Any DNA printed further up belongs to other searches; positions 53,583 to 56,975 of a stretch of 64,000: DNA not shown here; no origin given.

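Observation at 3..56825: Shared Gly-rich repeat module in the VirB10 N-terminal region (3..1000) and at the C-terminus of the giant VirB6 (53733..53900)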

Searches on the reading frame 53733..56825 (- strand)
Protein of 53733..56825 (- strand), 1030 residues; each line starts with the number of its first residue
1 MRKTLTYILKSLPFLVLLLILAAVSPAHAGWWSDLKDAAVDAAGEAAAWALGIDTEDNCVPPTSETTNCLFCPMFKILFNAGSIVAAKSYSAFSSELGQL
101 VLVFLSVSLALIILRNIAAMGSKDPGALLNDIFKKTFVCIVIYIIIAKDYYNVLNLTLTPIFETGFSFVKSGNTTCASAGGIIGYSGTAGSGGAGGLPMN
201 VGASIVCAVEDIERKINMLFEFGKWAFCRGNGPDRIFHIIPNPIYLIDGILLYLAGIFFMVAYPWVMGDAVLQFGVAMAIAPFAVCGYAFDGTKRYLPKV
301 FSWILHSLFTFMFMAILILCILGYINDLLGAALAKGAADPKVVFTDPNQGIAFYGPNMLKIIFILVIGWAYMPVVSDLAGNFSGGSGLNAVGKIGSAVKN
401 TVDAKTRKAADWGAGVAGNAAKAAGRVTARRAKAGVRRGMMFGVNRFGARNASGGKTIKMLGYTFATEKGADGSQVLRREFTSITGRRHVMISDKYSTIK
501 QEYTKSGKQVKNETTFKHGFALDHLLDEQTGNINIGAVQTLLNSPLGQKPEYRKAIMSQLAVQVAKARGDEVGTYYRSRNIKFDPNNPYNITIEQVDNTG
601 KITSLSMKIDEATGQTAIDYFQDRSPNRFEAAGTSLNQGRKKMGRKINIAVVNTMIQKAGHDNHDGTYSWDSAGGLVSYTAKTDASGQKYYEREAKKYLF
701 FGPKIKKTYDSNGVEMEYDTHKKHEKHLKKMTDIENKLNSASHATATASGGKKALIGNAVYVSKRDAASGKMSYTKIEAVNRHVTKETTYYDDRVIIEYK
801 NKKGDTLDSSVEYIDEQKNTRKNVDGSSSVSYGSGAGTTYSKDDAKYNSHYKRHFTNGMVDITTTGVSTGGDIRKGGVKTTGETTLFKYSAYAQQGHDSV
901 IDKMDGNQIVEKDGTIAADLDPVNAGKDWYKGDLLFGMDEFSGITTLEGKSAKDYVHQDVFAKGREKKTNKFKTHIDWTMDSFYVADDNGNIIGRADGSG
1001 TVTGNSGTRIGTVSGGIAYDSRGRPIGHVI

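Call 5: search_protein_families(library=pfam, proteins=[window:53733-56825:-], max_evalue=1)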
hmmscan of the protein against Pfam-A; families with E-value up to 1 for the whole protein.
window:53733-56825:- (1030 aa): 3 families
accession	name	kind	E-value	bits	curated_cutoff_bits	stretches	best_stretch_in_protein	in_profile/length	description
PF04610.19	TrbL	-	0.00053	20.2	25.9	1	240-335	95-190/215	TrbL/VirB6 plasmid conjugal transfer protein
PF21785.3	Bflower_2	-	0.0015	18.8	38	1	985-1029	52-96/112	5-fold beta-flower protein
PF05552.17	MS_channel_1st_1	-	0.59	10.5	22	1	350-380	9-39/50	Mechanosensitive ion channel, conserved TM helix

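Call 6: search_protein_families(library=ncbifam, proteins=[window:53733-56825:-], max_evalue=1)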
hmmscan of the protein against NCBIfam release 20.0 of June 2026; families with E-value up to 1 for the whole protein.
window:53733-56825:- (1030 aa): 0 families

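Call 19: find_homologous_proteins(query=window:53736-56825:-, max_evalue=0.00001)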
Query window:53736-56825:- (1030 aa): 85 proteins with E <= 0.00001 among 8000 candidates.
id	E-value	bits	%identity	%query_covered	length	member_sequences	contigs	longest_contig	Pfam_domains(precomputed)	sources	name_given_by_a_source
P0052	0.0e+0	2333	99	100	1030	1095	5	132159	-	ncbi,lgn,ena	-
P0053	0.0e+0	2255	96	100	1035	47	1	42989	-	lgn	-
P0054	0.0e+0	2156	93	100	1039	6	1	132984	-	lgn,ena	-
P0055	0.0e+0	1545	65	100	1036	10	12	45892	-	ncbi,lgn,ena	-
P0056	0.0e+0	1541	65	100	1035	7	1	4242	-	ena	-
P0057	0.0e+0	1530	65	100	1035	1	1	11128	-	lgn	-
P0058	0.0e+0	1503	63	100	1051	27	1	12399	-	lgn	-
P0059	0.0e+0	1442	60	100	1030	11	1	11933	-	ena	-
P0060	0.0e+0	1419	62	100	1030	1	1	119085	-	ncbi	-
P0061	0.0e+0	1380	61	100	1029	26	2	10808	PF04610.20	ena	-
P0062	0.0e+0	1378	61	100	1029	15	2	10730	PF04610.20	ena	-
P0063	0.0e+0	1343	60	100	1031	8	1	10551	PF04610.20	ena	-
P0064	0.0e+0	1327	59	100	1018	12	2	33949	-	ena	-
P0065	0.0e+0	1308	59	95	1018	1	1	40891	-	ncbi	-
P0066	0.0e+0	1272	71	62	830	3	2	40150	-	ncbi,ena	-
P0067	0.0e+0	1161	70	60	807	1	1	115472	PF04610.20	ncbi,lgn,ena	-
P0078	1.3e-245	836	56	61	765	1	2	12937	PF04610.20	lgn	-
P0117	2.4e-200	686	44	71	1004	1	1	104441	PF04610.20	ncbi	-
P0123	3.8e-184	633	45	62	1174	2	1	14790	PF21784.4,PF04610.20,PF21785.4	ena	-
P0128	9.6e-174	598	42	64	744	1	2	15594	PF04610.20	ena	-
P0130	7.7e-164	566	44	45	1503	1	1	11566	PF21784.4,PF12396.15,PF21785.4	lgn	-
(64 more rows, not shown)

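Call 56: predict_structure(alignment_id=A6)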
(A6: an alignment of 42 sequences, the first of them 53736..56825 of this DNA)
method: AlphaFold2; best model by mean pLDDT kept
length: 1030 residues; sequences in the alignment: 42
mean_pLDDT: 74.4   pTM: 0.47
mean pLDDT of the five models: 74.4, 73.2, 72.2, 71.3, 69.1
residues with pLDDT >= 90: 61; 70-90: 659; 50-70: 232; < 50: 78
segments of 3 or more residues with pLDDT < 50: 1-3, 23-32, 34-36, 121-123, 189-192, 385-429, 835-839, 841-843
pLDDT, mean of each block of 10 residues (from residue 1): 57 63 41 48 54 56 64 82 79 69 71 63 57 68 67 66 65 60 59 64 77 78 79 66 79 81 81 81 69 63 81 79 79 69 75 78 80 74 47 35 34 32 42 62 72 72 74 72 84 84 85 79 68 81 82 88 85 86 84 86 90 87 76 69 78 79 79 75 80 77 80 82 84 88 83 87 82 88 86 85 73 79 70 52 62 91 87 79 88 85 84 88 84 87 79 89 88 83 84 85 84 89 88
secondary structure, 60 per line:
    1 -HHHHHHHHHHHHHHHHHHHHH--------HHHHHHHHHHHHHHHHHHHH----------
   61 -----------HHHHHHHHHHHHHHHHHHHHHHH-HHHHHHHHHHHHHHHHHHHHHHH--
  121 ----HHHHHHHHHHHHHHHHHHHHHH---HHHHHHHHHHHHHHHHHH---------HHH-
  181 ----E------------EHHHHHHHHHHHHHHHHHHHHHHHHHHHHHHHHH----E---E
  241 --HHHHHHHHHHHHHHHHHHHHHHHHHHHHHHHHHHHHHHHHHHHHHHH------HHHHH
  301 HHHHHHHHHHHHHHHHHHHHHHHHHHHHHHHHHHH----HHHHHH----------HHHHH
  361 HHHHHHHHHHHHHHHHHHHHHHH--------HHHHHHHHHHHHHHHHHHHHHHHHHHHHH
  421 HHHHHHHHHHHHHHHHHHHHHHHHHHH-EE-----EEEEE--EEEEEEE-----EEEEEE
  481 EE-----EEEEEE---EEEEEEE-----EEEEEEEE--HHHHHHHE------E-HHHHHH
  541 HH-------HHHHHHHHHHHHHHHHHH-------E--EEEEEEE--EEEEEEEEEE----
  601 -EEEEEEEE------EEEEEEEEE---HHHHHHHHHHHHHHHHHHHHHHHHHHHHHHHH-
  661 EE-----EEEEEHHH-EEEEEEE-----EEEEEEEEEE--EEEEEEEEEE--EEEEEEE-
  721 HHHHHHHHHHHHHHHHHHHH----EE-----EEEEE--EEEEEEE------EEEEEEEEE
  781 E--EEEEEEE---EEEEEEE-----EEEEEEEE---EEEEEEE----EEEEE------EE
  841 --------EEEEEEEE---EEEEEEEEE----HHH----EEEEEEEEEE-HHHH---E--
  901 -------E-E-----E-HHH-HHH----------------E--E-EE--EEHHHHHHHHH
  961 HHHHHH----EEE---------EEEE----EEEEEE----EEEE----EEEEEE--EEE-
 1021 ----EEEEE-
elements in order (helices of 4 or more, strands of 3 or more residues): H2-22 H31-50 H72-94 H96-118 H125-146 H150-167 H199-231 H243-289 H296-335 H340-345 H356-383 H392-447 E456-460 E463-469 E475-482 E488-493 E497-503 E509-516 H519-525 H535-542 H550-567 E578-584 E587-596 E602-609 E616-624 H628-659 E668-672 E677-683 E689-698 E701-710 E713-719 H721-740 E752-756 E759-765 E772-781 E784-790 E794-800 E806-813 E817-823 E828-832 E849-856 E860-868 E880-889 H891-894 H952-966 E971-973 E983-986 E991-996 E1001-1004 E1009-1014 E1017-1019 E1025-1029

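Call 61: search_solved_structures(query=A6, max_evalue=1)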
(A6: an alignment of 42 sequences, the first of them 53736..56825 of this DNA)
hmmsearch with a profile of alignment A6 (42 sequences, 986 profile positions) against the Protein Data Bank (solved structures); distinct sequences matched with E-value up to 1: 1.
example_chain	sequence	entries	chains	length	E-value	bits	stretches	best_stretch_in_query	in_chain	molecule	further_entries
9qks_C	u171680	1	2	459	0.45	11.6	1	736-863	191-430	ESX secretion system protein YukC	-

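Call 62: fold_search(model_id=the predicted structure, library=pdb)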
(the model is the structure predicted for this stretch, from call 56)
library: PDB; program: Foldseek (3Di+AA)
matches with E <= 10: 519; with E <= 0.001: 0
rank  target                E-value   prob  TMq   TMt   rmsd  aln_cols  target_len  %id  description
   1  8rtd_L                3.9e-03  1.00  0.20  0.61   7.3       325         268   15  Stalk-Arches-IMC structure from the fully-assembled R388 type IV secretion system determined by cryo-EM. (released 2024-06-19)
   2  7ban_A                3.9e-03  0.72  0.06  0.04  28.1       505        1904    7  human Teneurin4 Mut C2 (released 2022-01-12)
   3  3cka_A                7.0e-03  0.60  0.07  0.15  27.7       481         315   10  The crystal structure of OspA mutant (released 2009-03-17)
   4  7bam_A                1.0e-02  0.28  0.06  0.04  32.6       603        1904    8  human Teneurin4 WT C2 (released 2021-12-01)
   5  7o3v_J                1.9e-02  1.00  0.21  0.69   5.3       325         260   12  Stalk complex structure (TrwJ/VirB5-TrwI/VirB6) from the fully-assembled R388 type IV secretion system determined by c (released 2022-06-22)
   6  7o3v_G                2.6e-02  1.00  0.19  0.60   6.5       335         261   13  Stalk complex structure (TrwJ/VirB5-TrwI/VirB6) from the fully-assembled R388 type IV secretion system determined by c (released 2022-06-22)
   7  7o3v_F                2.8e-02  1.00  0.19  0.55   7.3       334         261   12  Stalk complex structure (TrwJ/VirB5-TrwI/VirB6) from the fully-assembled R388 type IV secretion system determined by c (released 2022-06-22)
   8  5n4f                  3.0e-02  0.18  0.05  0.07  31.2       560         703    8  Prolyl oligopeptidase B from Galerina marginata - apo protein (released 2017-11-01)
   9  7ui9_n                3.5e-02  0.14  0.07  0.09  60.4       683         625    9  Core Mediator-PICearly (Copy A) (released 2023-02-15)
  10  4ojz_B                4.0e-02  0.08  0.06  0.08  32.6       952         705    8  Crystal Structure of Alg17c Mutant Y258A Complexed with Alginate Trisaccharide (released 2014-01-29)
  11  9qx5                  6.2e-02  0.09  0.06  0.05  37.3       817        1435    7  Cryo-EM structure of the C. elegans UBR4/KCMF1 complex (side focused refinement) (released 2025-09-03)
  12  5n4c_B                7.1e-02  0.11  0.05  0.07  31.1       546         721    8  Prolyl oligopeptidase B from Galerina marginata bound to 35mer hydrolysis and macrocyclization substrate - S577A mutan (released 2017-11-01)
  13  6x04_C                8.5e-02  0.13  0.05  0.10  32.3       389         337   12  Nup133 (aa55-481) from S. cerevisiae bound by VHH-SAN5 (released 2020-12-09)
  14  7jwg_C                9.2e-02  0.35  0.06  0.19  21.0       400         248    8  OspA-Fab 221-7 complex structure (released 2021-09-08)
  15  5n4b_A                1.0e-01  0.11  0.06  0.07  29.5       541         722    8  Prolyl oligopeptidase B from Galerina marginata bound to 25mer macrocyclization substrate - S577A mutant (released 2017-11-01)
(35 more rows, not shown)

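Call 71: find_encoding_contigs(protein=P0052, flank=10000, max_places=2)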
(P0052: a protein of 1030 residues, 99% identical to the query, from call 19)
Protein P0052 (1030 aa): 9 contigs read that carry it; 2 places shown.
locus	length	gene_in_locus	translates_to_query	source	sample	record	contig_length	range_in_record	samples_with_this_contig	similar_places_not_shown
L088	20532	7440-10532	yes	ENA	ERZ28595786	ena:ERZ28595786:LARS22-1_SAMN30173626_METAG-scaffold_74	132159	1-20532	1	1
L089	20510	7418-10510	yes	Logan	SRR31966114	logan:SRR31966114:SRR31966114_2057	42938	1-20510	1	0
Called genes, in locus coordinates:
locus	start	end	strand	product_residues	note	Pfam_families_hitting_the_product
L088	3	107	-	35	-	?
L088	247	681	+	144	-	-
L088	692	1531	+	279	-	-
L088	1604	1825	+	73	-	-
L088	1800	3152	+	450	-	PF04610:TrbL (weak)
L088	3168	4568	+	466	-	-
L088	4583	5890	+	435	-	-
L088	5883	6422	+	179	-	-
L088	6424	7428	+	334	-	-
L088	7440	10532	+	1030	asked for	-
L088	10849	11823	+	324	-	PF01381:HTH_3, PF12844:HTH_19 (weak), PF13413:HTH_25 (faint), PF13443:HTH_26 (weak), PF13412:HTH_24 (faint), PF01381:HTH_3, PF13560:HTH_31 (weak)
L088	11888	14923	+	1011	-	-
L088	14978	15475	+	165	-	-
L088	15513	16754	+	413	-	-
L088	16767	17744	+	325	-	-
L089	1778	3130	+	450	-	PF04610:TrbL (weak)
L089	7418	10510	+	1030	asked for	-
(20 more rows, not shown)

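Call 82: search_protein_families(library=pfam, proteins=[P0130, P0123, P0058], max_evalue=0.01)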
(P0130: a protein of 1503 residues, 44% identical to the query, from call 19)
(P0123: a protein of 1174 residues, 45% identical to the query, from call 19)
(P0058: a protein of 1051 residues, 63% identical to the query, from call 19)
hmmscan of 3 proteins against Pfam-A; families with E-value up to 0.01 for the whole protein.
P0130 (1503 aa): 3 families
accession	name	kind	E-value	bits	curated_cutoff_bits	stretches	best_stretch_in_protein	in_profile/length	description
PF21785.3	Bflower_2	-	4.2e-28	97.9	38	5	694-778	15-98/112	5-fold beta-flower protein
PF21784.3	Bflower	-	4.4e-14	53.3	25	0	591-664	2-67/116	4-fold beta flower protein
PF12396.14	DUF3659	-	2.5e-11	43.7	24.8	2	541-585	15-55/61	Protein of unknown function (DUF3659)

P0123 (1174 aa): 3 families
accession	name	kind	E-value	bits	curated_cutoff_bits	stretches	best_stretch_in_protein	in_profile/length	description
PF21785.3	Bflower_2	-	1.2e-09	38.4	38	2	776-866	7-91/112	5-fold beta-flower protein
PF21784.3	Bflower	-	1.4e-07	32.3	25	0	769-823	16-68/116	4-fold beta flower protein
PF04610.19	TrbL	-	1.6e-06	28.5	25.9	1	250-384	94-212/215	TrbL/VirB6 plasmid conjugal transfer protein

P0058 (1051 aa): 1 family
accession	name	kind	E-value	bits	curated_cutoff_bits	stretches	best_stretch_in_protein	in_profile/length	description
PF21785.3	Bflower_2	-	3.7e-05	24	38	1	984-1049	30-95/112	5-fold beta-flower protein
